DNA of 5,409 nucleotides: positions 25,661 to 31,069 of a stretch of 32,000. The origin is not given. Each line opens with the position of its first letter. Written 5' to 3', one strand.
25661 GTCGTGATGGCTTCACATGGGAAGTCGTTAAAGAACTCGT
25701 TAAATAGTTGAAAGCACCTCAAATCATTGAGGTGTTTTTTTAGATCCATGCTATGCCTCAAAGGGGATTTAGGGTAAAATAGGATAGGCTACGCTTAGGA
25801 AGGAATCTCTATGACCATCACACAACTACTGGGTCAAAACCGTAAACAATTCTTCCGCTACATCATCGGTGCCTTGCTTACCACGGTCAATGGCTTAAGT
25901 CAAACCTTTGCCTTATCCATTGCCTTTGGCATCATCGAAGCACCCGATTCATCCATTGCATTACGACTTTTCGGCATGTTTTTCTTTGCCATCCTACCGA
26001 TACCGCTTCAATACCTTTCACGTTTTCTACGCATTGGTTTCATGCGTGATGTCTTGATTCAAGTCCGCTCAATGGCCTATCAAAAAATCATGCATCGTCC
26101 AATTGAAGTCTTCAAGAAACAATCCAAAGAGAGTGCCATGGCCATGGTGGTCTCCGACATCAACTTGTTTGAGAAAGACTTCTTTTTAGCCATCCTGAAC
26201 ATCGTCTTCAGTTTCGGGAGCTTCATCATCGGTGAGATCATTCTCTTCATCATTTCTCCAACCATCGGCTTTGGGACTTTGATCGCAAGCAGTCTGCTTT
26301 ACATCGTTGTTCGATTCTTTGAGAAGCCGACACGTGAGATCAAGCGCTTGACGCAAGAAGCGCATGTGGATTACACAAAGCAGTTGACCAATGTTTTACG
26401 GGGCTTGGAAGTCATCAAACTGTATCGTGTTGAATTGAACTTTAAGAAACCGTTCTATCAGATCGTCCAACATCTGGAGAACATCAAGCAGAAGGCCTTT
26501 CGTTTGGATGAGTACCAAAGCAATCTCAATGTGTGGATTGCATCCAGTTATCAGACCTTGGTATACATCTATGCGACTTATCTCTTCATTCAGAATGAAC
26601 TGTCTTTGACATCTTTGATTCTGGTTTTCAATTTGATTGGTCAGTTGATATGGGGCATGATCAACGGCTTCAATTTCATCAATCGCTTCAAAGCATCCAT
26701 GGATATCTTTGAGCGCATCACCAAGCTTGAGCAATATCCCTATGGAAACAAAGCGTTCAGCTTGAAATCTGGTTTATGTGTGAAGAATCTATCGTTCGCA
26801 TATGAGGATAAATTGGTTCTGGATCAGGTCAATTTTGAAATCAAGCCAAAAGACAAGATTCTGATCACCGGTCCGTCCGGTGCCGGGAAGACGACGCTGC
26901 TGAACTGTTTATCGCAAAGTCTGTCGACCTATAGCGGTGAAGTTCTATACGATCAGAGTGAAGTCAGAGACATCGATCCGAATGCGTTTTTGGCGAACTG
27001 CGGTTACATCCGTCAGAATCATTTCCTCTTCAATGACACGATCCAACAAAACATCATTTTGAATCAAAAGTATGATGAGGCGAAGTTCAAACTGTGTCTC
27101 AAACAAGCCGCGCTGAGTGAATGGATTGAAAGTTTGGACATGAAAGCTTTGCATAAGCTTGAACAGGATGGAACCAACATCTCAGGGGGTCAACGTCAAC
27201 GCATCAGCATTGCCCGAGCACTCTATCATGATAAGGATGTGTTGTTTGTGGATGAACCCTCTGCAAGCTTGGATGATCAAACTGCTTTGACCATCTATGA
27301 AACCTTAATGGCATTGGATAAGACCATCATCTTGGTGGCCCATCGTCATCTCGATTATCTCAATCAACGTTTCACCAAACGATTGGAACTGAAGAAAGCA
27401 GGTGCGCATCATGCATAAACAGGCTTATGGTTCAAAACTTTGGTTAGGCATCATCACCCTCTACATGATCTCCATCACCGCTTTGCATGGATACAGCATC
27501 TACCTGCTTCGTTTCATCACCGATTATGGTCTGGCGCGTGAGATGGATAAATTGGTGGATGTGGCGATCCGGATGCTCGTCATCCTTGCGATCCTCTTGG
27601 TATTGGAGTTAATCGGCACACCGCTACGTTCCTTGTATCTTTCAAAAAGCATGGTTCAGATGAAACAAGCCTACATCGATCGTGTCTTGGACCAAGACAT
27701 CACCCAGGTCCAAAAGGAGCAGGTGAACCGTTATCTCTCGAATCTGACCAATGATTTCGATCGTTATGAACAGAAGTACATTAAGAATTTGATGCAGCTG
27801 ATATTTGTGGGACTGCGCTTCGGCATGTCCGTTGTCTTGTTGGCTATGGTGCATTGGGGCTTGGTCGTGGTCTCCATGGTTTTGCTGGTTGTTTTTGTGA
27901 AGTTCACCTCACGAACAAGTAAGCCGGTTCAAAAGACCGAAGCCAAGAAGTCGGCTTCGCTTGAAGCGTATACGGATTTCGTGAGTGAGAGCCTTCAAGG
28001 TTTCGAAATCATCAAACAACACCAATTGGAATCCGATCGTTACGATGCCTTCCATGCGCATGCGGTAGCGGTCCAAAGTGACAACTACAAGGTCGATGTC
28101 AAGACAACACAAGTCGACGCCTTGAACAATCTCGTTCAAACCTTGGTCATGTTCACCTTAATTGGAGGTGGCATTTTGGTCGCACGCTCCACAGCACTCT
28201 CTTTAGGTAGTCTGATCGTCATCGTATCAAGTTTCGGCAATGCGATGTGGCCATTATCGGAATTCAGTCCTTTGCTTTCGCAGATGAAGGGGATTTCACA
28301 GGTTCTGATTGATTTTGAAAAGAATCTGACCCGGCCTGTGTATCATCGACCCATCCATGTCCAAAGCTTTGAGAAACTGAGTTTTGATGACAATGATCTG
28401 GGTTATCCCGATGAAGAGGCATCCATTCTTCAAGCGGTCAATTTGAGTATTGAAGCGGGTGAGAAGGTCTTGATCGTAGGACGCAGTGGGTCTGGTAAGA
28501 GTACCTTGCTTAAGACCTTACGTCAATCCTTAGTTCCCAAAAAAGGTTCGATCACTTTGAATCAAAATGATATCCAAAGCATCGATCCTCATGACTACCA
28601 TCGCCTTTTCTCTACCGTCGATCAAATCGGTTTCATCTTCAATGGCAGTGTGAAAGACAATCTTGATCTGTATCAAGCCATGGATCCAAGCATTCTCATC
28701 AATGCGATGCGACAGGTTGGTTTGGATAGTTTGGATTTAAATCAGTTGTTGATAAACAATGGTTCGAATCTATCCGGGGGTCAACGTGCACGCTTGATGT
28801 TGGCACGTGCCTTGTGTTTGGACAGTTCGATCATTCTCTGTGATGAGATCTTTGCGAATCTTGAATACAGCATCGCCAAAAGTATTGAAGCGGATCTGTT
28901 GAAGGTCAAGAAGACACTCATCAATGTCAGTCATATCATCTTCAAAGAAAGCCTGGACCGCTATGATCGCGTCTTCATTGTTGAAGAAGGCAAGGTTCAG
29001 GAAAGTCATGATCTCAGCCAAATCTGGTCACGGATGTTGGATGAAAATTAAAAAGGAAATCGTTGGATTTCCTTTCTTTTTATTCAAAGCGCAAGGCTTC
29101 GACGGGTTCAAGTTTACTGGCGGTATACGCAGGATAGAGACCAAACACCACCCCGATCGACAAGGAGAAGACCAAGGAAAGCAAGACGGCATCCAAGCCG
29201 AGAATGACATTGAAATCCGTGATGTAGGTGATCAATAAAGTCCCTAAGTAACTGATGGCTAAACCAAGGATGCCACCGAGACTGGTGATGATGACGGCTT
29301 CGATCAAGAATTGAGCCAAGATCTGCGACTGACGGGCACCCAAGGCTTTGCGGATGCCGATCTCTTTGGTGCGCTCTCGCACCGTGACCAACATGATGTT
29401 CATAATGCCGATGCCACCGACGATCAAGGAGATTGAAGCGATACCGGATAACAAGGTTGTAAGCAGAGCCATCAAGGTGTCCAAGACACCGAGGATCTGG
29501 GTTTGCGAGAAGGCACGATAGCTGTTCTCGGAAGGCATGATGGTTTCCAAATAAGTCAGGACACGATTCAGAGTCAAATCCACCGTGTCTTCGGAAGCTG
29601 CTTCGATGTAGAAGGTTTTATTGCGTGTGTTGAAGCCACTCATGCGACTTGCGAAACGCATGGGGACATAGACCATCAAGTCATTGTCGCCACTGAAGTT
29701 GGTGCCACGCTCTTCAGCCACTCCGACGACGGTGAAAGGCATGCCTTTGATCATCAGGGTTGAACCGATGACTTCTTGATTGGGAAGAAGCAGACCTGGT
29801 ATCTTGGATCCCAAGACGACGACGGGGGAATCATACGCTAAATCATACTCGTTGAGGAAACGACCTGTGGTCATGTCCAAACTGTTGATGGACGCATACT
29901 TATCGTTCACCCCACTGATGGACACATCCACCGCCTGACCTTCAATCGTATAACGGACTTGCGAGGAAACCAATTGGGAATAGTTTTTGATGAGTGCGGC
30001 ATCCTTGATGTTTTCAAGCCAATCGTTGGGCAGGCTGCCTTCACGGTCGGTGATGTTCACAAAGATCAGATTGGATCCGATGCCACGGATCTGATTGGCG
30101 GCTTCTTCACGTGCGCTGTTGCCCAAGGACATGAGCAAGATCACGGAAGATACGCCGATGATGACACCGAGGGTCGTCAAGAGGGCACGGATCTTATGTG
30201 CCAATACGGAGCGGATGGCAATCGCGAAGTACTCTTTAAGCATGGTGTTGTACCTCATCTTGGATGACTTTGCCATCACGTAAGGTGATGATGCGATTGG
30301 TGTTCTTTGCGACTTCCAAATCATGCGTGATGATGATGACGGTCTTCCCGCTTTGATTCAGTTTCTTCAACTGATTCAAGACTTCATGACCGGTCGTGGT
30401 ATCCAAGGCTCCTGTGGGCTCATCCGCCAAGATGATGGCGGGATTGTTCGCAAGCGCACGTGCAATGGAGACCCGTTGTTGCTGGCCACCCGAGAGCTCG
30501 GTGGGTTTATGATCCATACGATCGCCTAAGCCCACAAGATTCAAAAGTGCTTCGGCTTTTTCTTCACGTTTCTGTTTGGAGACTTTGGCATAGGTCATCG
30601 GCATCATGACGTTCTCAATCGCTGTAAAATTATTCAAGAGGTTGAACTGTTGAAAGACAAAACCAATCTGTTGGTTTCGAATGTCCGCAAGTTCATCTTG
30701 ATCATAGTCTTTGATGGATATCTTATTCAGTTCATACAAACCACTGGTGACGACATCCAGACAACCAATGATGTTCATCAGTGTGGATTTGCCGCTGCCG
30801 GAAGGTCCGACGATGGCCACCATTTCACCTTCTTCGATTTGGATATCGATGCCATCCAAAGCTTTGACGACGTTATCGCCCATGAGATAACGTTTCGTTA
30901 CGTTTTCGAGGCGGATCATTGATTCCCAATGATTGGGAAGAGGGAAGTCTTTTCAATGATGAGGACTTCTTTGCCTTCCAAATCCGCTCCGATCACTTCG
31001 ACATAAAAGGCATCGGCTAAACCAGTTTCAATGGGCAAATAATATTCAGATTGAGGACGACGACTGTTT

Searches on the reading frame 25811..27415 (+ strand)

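Call 30: search_protein_families(library=pfam, proteins=[window:25811-27415:+], max_evalue=0.001)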
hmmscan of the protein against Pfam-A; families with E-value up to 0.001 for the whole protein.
window:25811-27415:+ (535 aa): 10 families
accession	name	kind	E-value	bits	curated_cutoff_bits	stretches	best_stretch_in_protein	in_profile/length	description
PF00005.33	ABC_tran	-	1.8e-30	106.7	25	1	337-484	1-136/137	ABC transporter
PF00664.28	ABC_membrane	-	1.1e-18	68.4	28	1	14-281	17-272/274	ABC transporter transmembrane region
PF13555.12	AAA_29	-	1.2e-05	25.4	27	1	338-368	13-43/61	P-loop containing region of AAA domain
PF13476.12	AAA_23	-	1.8e-05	25.9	27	1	342-383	17-55/201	AAA domain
PF25199.1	nSTAND_NTPase5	-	5.2e-05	23.5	34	0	347-413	41-107/145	Novel STAND NTPase 5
PF13401.12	AAA_22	-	0.00014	22.6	27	0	350-380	8-33/130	AAA domain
PF13238.12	AAA_18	-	0.00016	22.6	29.4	1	350-391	1-44/128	AAA domain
PF00437.27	T2SSE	-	0.00035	19.8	24.9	1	344-374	139-169/370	Type II/IV secretion system protein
PF13304.12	AAA_21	-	0.00061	20.4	27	0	352-375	4-26/304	AAA domain, putative AbiEii toxin, Type IV TA system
PF03215.21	Rad17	-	0.00079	19.8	23.8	0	337-373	35-71/186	Rad17 P-loop domain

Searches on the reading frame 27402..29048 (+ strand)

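Call 46: search_protein_families(library=pfam, proteins=[window:27402-29048:+], max_evalue=0.001)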
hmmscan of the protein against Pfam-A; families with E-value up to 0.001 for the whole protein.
window:27402-29048:+ (549 aa): 8 families
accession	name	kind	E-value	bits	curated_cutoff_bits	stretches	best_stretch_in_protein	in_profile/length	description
PF00005.33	ABC_tran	-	6e-28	98.6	25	1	343-484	1-136/137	ABC transporter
PF00664.28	ABC_membrane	-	4e-15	56.7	28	1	19-284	6-273/274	ABC transporter transmembrane region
PF13555.12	AAA_29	-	1.1e-06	28.7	27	1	349-388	18-56/61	P-loop containing region of AAA domain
PF13191.12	AAA_16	-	6.7e-05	23.9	32.6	1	343-393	13-63/167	AAA ATPase domain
PF01580.24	FtsK_SpoIIIE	-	7.3e-05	22.8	24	1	354-381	40-67/221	FtsK/SpoIIIE family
PF06414.18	Zeta_toxin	-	0.0002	21.3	22.3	1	355-397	18-60/199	Zeta toxin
PF00503.26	G-alpha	-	0.00087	19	48.8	0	354-401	22-64/333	G-protein alpha subunit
PF01926.29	MMR_HSR1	-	0.00093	19.7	21.9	0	355-415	1-59/113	50S ribosome-binding GTPase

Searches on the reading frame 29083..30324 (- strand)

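Call 46: search_protein_families(library=pfam, proteins=[window:29083-30324:-], max_evalue=0.001)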
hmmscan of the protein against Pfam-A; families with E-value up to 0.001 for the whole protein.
window:29083-30324:- (414 aa): 2 families
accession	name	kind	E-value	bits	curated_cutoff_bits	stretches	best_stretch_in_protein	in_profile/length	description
PF12704.14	MacB_PCD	-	3.8e-34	119.2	27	1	48-254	2-203/207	MacB-like periplasmic core domain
PF02687.27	FtsX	-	2.1e-19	70.2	25.5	1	295-407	3-120/120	FtsX-like permease C-terminal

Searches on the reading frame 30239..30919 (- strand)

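Call 46: search_protein_families(library=pfam, proteins=[window:30239-30919:-], max_evalue=0.001)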
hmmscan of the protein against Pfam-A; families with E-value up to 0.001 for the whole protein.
window:30239-30919:- (227 aa): 4 families
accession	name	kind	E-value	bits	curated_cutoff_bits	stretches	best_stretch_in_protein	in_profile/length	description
PF00005.33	ABC_tran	-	4.7e-34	118.4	25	1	21-169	1-136/137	ABC transporter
PF02463.25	SMC_N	-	2.9e-08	33.9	40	1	31-214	24-212/220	RecF/RecN/SMC N terminal domain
PF13304.12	AAA_21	-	1.3e-05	25.9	27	0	34-54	2-22/304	AAA domain, putative AbiEii toxin, Type IV TA system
PF13555.12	AAA_29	-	1.5e-05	25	27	1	22-48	13-39/61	P-loop containing region of AAA domain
